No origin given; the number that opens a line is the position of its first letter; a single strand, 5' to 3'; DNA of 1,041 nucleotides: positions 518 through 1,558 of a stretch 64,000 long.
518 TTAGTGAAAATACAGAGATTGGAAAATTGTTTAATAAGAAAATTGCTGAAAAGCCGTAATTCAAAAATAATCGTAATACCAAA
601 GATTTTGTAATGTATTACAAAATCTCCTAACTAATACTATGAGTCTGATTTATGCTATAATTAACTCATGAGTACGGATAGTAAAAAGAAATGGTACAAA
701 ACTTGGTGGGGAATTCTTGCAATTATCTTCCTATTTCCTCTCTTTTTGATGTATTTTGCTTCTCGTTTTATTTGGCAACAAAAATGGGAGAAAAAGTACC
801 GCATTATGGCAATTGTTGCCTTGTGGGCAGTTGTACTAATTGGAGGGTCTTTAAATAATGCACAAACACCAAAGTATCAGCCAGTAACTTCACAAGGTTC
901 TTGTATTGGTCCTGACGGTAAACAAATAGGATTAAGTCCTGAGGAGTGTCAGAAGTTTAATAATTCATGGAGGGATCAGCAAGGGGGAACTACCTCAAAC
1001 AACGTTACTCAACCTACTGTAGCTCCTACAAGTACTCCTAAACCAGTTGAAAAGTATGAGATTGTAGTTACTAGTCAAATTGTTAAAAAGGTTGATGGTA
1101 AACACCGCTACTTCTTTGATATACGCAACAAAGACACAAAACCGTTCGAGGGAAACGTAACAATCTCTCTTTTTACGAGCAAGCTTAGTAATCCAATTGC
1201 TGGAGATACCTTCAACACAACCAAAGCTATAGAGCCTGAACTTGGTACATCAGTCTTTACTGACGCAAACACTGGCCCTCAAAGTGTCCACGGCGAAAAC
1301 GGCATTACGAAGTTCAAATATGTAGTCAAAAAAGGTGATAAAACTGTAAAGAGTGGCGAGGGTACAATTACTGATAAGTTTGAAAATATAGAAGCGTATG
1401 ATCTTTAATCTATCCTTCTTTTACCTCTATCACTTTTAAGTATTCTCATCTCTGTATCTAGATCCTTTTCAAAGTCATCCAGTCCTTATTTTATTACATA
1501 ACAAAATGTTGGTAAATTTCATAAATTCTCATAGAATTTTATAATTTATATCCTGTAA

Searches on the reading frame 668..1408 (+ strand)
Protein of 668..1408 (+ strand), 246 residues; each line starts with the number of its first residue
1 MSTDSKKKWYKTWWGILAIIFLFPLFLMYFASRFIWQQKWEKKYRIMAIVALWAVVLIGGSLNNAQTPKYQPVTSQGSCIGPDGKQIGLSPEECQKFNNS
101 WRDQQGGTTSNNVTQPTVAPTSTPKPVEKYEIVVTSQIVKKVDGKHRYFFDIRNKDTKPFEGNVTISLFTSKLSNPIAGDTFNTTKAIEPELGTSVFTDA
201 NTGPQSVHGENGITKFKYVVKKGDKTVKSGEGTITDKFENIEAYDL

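Call 11: search_protein_families(library=pfam, proteins=[window:668-1408:+], max_evalue=0.01)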
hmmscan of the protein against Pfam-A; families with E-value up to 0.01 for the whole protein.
window:668-1408:+ (246 aa): 1 family
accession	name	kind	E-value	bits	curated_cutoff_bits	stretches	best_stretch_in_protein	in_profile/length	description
PF11694.13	DUF3290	-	0.0033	17.8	31.3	1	11-61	15-63/144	Protein of unknown function (DUF3290)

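Call 66: search_protein_families(library=padloc, proteins=[window:668-1408:+], max_evalue=0.001)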
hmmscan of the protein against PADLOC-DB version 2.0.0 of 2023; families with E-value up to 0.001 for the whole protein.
window:668-1408:+ (246 aa): 0 families
